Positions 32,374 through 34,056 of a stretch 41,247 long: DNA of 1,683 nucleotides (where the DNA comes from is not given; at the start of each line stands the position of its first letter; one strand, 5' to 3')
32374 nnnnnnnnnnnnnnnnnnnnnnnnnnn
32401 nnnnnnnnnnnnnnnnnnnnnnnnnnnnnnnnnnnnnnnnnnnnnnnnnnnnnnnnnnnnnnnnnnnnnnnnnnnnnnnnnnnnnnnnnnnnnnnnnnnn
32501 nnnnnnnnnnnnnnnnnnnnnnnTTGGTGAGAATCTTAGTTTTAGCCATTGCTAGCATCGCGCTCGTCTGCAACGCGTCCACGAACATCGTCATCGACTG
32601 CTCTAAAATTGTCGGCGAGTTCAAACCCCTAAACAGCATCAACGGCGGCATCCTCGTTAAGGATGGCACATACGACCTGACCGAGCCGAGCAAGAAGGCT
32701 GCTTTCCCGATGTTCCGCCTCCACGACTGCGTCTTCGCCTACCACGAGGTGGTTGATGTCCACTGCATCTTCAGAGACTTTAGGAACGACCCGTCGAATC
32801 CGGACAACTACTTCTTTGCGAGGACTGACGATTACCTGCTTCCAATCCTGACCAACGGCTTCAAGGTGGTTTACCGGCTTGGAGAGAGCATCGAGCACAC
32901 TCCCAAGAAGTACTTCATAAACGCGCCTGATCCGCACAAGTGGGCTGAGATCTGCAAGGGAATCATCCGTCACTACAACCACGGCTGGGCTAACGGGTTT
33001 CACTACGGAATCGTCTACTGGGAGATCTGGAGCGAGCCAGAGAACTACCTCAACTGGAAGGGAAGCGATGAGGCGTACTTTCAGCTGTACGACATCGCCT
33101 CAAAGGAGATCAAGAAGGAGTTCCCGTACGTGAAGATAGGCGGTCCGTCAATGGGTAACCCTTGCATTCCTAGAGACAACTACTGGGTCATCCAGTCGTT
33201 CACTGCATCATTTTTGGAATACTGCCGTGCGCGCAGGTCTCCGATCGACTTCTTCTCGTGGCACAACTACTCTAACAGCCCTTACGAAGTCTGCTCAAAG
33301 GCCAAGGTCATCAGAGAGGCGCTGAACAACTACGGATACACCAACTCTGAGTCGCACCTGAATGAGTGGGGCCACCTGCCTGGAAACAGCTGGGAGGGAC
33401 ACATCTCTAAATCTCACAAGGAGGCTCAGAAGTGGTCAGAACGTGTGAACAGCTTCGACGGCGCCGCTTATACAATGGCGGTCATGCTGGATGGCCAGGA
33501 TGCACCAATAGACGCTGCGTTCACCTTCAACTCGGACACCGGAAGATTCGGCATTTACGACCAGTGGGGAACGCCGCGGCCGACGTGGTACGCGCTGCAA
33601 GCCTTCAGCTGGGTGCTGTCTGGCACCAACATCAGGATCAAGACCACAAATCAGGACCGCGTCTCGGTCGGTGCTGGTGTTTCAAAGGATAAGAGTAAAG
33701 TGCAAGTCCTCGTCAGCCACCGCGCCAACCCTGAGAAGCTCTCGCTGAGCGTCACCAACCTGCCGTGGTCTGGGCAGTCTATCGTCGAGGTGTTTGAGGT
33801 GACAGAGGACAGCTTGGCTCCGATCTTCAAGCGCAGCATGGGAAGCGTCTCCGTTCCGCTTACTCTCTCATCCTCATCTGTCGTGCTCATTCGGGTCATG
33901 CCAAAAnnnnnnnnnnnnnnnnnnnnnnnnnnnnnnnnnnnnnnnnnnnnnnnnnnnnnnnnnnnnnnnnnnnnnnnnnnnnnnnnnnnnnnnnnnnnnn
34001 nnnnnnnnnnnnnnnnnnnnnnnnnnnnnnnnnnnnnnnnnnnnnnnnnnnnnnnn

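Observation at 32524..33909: Signal-peptide-bearing glycoside hydrolase in a phage-like early array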

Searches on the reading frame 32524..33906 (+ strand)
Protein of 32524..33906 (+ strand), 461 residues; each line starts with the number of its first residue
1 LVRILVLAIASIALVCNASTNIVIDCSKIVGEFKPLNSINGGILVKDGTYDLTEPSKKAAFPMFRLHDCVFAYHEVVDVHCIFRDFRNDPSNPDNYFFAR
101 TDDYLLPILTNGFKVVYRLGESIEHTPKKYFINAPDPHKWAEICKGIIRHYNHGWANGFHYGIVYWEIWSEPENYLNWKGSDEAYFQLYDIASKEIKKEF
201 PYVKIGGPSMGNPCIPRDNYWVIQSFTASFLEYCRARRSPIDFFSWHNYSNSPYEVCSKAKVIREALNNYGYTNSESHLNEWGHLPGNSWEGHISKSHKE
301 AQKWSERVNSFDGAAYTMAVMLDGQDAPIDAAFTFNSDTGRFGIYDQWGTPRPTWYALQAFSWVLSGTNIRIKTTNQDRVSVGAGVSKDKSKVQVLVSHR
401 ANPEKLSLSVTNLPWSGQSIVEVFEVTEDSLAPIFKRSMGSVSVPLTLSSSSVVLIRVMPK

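Call 3: search_protein_families(library=pfam, proteins=[window:32524-33906:+], max_evalue=1)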
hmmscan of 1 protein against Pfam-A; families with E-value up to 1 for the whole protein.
window:32524-33906:+ (461 aa): 2 families
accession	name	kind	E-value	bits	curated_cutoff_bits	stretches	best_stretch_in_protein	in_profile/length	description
PF01229.23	Glyco_hydro_39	-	2.6e-16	60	26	1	86-268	64-243/472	Glycosyl hydrolases family 39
PF00284.25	Cytochrom_B559a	-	0.055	13.7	25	0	345-356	3-14/39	Lumenal portion of Cytochrome b559, alpha (gene psbE) subunit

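Call 4: search_protein_families(library=phrogs, proteins=[window:32524-33906:+], max_evalue=1)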
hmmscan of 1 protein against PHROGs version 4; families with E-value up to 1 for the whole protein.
window:32524-33906:+ (461 aa): 0 families

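Call 5: search_solved_structures(query=window:32524-33906:+, max_evalue=1, show_alignments=3)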
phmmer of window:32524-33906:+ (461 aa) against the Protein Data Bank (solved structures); distinct sequences matched with E-value up to 1: 15.
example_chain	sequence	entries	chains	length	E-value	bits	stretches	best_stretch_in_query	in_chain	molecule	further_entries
5z3k_A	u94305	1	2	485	3.7e-31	111.8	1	26-405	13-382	glucosidase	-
2bs9_A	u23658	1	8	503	6e-12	48.4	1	135-254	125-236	BETA-XYLOSIDASE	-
1w91_A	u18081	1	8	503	6e-12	48.4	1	135-254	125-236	BETA-XYLOSIDASE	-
1px8_A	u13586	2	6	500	1.4e-11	47.2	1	135-359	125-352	Beta-xylosidase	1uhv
2bfg_A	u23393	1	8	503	3.7e-11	45.8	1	134-254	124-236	BETA-XYLOSIDASE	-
6yyh_A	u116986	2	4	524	3.9e-11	45.8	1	136-253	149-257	Beta-xylosidase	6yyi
8i0j_A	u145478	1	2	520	9.1e-11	44.5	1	133-250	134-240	Glycoside hydrolase family 39 beta-xylosidase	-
8i0x_B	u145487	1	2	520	9.2e-11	44.5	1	133-250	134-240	Glycoside hydrolase family 39 beta-xylosidase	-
6uqj_A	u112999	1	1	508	3.6e-10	42.6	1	43-282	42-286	Beta-xylosidase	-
4m29_A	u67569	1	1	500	6.4e-08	35.1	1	96-360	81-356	Beta-xylosidase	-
4ekj_A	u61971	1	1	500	7.6e-08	34.9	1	96-360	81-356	Beta-xylosidase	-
4kgj_A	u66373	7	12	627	0.077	15.1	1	96-223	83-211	Alpha-L-iduronidase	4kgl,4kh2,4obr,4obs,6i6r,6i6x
6i6x_A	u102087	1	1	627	0.078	15.1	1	96-223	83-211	Alpha-L-iduronidase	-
3w81_A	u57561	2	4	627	0.078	15.1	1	96-223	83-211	Alpha-L-iduronidase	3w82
4mj2_A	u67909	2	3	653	0.082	15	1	96-223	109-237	Alpha-L-iduronidase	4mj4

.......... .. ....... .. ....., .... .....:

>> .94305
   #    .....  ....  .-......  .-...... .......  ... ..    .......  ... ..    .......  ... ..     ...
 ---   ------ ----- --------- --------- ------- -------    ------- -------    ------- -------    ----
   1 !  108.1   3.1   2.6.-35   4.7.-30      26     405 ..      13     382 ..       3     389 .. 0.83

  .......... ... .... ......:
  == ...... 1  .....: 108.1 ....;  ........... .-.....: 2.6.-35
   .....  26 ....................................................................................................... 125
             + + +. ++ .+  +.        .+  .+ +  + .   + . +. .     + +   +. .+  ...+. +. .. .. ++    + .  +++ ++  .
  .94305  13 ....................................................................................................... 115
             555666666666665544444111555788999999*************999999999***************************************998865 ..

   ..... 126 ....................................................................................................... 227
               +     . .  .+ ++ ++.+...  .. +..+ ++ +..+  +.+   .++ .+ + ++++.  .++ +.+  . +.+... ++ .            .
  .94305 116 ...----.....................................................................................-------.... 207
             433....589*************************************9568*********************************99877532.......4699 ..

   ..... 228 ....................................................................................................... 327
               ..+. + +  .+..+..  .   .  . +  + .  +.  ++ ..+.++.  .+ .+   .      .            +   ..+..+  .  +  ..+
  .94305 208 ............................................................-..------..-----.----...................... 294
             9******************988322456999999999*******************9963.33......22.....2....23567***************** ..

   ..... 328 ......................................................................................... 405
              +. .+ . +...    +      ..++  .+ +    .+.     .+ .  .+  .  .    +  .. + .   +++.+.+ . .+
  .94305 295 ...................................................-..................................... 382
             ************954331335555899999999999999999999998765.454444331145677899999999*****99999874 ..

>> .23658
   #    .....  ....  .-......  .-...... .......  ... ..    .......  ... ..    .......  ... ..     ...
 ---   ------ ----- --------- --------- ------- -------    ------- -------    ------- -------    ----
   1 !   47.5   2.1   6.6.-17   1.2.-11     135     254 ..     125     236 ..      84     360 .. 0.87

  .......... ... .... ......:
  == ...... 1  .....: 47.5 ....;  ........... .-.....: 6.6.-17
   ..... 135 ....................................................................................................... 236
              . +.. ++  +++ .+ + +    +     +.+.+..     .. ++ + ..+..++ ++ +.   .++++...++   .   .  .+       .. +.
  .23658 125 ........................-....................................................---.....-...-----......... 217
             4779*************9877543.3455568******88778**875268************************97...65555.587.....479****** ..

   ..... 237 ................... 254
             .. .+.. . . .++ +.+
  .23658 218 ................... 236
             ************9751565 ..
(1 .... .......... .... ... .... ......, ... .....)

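Call 9: search_dna_similar(query=window:32524-33906:+, collection=phages, mode=protein, max_evalue=0.001)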
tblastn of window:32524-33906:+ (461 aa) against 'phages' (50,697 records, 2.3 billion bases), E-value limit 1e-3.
Records with a match: 1; places in all: 1; records where one place covers at least 80% of the query: 0.
Best place of each record, by identity: <60% 1.
By first word of the organism name: Bacteriophage 1.
By host as written in the record: - 1.
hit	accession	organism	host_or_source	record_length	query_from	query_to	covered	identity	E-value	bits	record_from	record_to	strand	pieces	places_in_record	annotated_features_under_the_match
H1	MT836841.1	Bacteriophage sp.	human fecal samples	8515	136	370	51%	23.7%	5e-8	62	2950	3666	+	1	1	record has no annotation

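Call 10: find_homologous_proteins(query=window:32524-33906:+, max_evalue=0.001)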
Query window:32524-33906:+ (461 aa): 1107 proteins with E <= 0.001 among 5043 candidates; the best 120 are listed.
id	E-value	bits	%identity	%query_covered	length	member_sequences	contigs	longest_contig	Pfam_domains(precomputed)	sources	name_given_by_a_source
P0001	0.0e+0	1088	100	100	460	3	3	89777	PF01229.23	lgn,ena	-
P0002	1.0e-121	425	45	92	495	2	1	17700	PF01229.23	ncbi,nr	ncbi:MAG: hypothetical protein K9N48_03580 [Verrucomicrobia bacterium]|nr:hypothetical protein [Verr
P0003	7.4e-119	416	42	100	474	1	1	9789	PF01229.23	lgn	-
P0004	8.4e-119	416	44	94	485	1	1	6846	PF01229.23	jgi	-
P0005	3.5e-118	414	43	99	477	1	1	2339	PF01229.23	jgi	-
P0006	5.2e-118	413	43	95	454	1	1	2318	PF01229.23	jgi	jgi:xylan 1,4-beta-xylosidase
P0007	8.3e-118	412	43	91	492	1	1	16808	PF01229.23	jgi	jgi:xylan 1,4-beta-xylosidase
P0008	8.5e-117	409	41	99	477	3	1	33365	PF01229.23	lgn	-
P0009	9.8e-117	409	40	97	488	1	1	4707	PF01229.23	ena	-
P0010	3.2e-116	407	43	90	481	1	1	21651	PF01229.23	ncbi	-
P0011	6.3e-116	406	43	92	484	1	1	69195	PF01229.23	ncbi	-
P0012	8.9e-116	406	40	99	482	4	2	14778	PF01229.23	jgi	jgi:hypothetical protein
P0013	2.6e-115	404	40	99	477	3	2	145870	PF01229.23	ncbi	ncbi:MAG: GH39 family glycosyl hydrolase [Verrucomicrobiia bacterium]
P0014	4.9e-115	403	42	99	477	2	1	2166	PF01229.23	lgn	-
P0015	1.0e-114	402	41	99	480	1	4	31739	PF01229.23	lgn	-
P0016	1.4e-114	402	40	100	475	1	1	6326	PF01229.23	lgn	-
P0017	1.5e-114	402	40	96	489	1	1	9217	PF01229.23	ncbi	-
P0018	1.5e-114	402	40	99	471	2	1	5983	PF01229.23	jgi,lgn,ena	-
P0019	5.1e-114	400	43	100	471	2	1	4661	PF01229.23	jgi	jgi:hypothetical protein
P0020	6.6e-114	400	41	99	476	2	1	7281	PF01229.23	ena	-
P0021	7.5e-114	399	44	90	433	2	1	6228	PF01229.23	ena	-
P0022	1.4e-113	398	41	100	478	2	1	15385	PF01229.23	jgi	jgi:hypothetical protein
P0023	1.5e-113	398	43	92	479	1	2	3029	PF01229.23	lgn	-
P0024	1.7e-113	398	41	99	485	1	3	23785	PF01229.23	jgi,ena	jgi:hypothetical protein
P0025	2.1e-113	398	40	100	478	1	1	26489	PF01229.23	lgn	-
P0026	2.6e-113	398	41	95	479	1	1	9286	PF01229.23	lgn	-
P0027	3.4e-113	397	44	89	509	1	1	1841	PF01229.23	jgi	jgi:xylan 1,4-beta-xylosidase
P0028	3.7e-113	397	40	95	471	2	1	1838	PF01229.23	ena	-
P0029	5.5e-113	397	41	95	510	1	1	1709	PF01229.23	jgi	-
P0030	7.9e-113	396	41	98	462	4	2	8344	PF01229.23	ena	-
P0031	1.0e-112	396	41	93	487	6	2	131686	PF01229.23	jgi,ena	-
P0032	1.1e-112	396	42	95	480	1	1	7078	PF01229.23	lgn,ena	-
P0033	3.1e-112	394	39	100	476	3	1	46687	PF01229.23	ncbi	-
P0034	3.7e-112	394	41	95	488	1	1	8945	PF01229.23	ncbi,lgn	-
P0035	4.2e-112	394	41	97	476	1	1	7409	PF11790.15,PF01229.23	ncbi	-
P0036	5.6e-112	393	38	98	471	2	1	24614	PF01229.23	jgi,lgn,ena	-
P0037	6.3e-112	393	40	99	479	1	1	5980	PF01229.23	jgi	jgi:xylan 1,4-beta-xylosidase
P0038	6.7e-112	393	40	100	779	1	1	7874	PF22847.3,PF01229.23,PF04041.20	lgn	-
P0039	6.9e-112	393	40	99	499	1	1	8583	PF01229.23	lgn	-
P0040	7.1e-112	393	41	99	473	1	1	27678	PF01229.23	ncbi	-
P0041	7.8e-112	393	41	96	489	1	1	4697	PF01229.23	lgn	-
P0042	8.6e-112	393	41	100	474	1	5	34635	PF01229.23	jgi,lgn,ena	jgi:hypothetical protein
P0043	1.0e-111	392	41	98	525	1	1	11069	PF01229.23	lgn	-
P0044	1.1e-111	392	40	99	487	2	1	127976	PF01229.23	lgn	-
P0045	1.1e-111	392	40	99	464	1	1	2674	PF01229.23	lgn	-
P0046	1.3e-111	392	40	99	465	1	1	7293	PF01229.23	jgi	jgi:xylan 1,4-beta-xylosidase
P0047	2.8e-111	391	39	98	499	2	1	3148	PF01229.23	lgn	-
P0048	3.7e-111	391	42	91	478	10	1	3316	PF01229.23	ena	-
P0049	4.3e-111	390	40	100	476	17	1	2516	PF01229.23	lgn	-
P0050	4.8e-111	390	41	98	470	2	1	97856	PF01229.23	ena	-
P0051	6.3e-111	390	41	100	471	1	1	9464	PF01229.23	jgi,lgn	jgi:hypothetical protein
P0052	6.3e-111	390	42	93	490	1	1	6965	PF01229.23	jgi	jgi:hypothetical protein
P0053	7.2e-111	390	41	94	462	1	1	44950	PF01229.23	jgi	jgi:hypothetical protein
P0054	7.2e-111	390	42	95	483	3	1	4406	PF01229.23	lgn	-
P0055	8.3e-111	389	40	98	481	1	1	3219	PF01229.23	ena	-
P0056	1.1e-110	389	40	99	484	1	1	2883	PF01229.23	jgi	jgi:xylan 1,4-beta-xylosidase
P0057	1.2e-110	389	40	97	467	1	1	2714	PF01229.23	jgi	jgi:hypothetical protein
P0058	1.5e-110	388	40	98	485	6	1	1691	PF01229.23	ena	-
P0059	1.7e-110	388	40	98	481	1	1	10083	PF01229.23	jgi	jgi:hypothetical protein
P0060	4.7e-110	387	41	95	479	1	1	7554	PF01229.23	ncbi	-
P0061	4.8e-110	387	42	92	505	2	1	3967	PF01229.23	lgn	-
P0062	4.9e-110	387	42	95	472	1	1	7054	PF01229.23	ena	-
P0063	5.3e-110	387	40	95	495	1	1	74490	PF01229.23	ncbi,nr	ncbi:MAG: hypothetical protein JXB62_23005 [Pirellulales bacterium]|nr:hypothetical protein [Pirellu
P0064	5.6e-110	387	41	97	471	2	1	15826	PF01229.23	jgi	jgi:xylan 1,4-beta-xylosidase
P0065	7.6e-110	386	40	98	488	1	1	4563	PF01229.23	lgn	-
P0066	9.9e-110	386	40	99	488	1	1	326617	PF01229.23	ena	-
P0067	1.1e-109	386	40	100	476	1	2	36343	PF01229.23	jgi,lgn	jgi:hypothetical protein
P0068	1.2e-109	386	41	98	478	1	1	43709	PF01229.23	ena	-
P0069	1.3e-109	385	42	97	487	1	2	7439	PF01229.23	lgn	-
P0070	1.5e-109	385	40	99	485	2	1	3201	PF01229.23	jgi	jgi:xylan 1,4-beta-xylosidase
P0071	1.5e-109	385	41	100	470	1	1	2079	PF01229.23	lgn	-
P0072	1.6e-109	385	40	100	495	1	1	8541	PF01229.23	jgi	jgi:xylan 1,4-beta-xylosidase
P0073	1.8e-109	385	40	95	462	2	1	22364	PF01229.23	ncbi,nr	ncbi:MAG: hypothetical protein IH624_20395 [Phycisphaerae bacterium]|nr:hypothetical protein [Phycis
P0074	1.8e-109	385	41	95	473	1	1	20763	PF01229.23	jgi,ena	-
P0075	1.9e-109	385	40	100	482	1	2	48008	PF01229.23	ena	-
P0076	2.0e-109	385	40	99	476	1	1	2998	PF01229.23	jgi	jgi:hypothetical protein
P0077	2.3e-109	385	41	95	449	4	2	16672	PF01229.23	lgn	-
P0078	2.4e-109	385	39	100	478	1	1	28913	PF01229.23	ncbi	ncbi:MAG: hypothetical protein ACHRHE_02315 [Tepidisphaerales bacterium]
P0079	2.6e-109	384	42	86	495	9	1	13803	PF01229.23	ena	-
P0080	2.6e-109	384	41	96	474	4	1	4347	PF01229.23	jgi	jgi:hypothetical protein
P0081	2.8e-109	384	40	100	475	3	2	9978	PF01229.23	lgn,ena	-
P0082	3.1e-109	384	41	91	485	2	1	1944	PF01229.23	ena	-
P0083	4.1e-109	384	41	96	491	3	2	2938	PF01229.23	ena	-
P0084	4.2e-109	384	40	96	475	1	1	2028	PF01229.23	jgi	jgi:hypothetical protein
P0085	4.2e-109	384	41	99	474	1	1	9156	PF01229.23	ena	-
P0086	4.9e-109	384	39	96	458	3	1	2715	PF01229.23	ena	-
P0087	5.0e-109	383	41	91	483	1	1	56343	PF01229.23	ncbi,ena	-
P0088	5.3e-109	383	40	96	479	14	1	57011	PF01229.23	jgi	jgi:hypothetical protein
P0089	5.6e-109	383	39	99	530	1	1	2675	PF01229.23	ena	-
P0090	6.4e-109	383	40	99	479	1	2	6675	PF01229.23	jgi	-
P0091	6.9e-109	383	41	99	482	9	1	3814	PF01229.23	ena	-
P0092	6.9e-109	383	42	92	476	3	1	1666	PF01229.23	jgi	jgi:hypothetical protein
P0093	7.1e-109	383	39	99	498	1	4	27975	PF01229.23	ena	-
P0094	7.3e-109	383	40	99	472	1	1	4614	PF01229.23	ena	-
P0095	7.8e-109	383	41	95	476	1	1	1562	PF01229.23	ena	-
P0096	8.3e-109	383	41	93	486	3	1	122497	PF01229.23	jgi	jgi:hypothetical protein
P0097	8.4e-109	383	38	99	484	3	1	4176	PF01229.23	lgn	-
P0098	9.1e-109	383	41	96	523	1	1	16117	PF01229.23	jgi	jgi:xylan 1,4-beta-xylosidase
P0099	9.3e-109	383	40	99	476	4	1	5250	PF01229.23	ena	-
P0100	9.3e-109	383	44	87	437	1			PF01229.23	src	-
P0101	1.1e-108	382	39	97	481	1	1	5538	PF01229.23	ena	-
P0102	1.3e-108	382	42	87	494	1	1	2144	PF01229.23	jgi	jgi:xylan 1,4-beta-xylosidase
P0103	1.9e-108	382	40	100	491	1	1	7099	PF01229.23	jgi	jgi:hypothetical protein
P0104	2.2e-108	381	42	93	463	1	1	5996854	PF01229.23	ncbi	-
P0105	2.4e-108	381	39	96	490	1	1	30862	PF01229.23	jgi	jgi:hypothetical protein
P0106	2.5e-108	381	42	93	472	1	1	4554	PF01229.23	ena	-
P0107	2.6e-108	381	42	95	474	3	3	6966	PF01229.23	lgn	-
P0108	2.7e-108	381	40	99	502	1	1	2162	PF01229.23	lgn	-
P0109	2.7e-108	381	40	100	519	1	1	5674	PF01229.23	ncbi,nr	ncbi:MAG TPA: hypothetical protein VMB21_15050 [Candidatus Limnocylindria bacterium]|nr:hypothetical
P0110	3.1e-108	381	39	100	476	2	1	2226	PF01229.23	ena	-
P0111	3.7e-108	381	39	97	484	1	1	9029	PF01229.23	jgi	jgi:xylan 1,4-beta-xylosidase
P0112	4.0e-108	380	40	99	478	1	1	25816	PF01229.23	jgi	jgi:xylan 1,4-beta-xylosidase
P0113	4.1e-108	380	43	92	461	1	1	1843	PF01229.23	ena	-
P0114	4.6e-108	380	40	99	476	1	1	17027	PF01229.23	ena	-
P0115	5.3e-108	380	39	100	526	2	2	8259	PF01229.23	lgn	-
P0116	7.2e-108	380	41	96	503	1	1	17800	PF01229.23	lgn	-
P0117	7.2e-108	380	42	95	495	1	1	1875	PF01229.23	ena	-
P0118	7.3e-108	380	43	87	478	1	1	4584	PF01229.23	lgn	-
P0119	7.4e-108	380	40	97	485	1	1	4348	PF01229.23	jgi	jgi:hypothetical protein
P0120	7.7e-108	380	40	99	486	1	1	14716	PF01229.23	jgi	jgi:xylan 1,4-beta-xylosidase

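Call 12: find_encoding_contigs(protein=P0001, flank=10000, max_places=6)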
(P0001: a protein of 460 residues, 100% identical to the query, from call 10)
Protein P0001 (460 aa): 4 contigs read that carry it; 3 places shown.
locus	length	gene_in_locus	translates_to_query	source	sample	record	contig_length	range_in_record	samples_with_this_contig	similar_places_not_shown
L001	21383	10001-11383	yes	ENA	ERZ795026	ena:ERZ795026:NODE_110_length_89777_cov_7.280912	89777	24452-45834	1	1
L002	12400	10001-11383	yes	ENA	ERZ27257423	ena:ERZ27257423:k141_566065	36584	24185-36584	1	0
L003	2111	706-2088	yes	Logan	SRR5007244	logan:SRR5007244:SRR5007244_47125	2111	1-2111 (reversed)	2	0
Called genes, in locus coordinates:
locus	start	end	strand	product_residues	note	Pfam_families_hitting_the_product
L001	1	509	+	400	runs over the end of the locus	-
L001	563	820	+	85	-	-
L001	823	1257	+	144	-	-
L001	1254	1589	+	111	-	-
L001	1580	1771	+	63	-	-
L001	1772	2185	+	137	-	-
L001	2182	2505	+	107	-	-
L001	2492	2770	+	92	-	-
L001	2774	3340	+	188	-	-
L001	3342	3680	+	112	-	-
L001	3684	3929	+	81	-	-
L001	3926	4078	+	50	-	-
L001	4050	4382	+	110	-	-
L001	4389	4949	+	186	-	-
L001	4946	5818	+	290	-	-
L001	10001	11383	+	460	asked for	PF01229:Glyco_hydro_39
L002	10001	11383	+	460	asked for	PF01229:Glyco_hydro_39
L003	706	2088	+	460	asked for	PF01229:Glyco_hydro_39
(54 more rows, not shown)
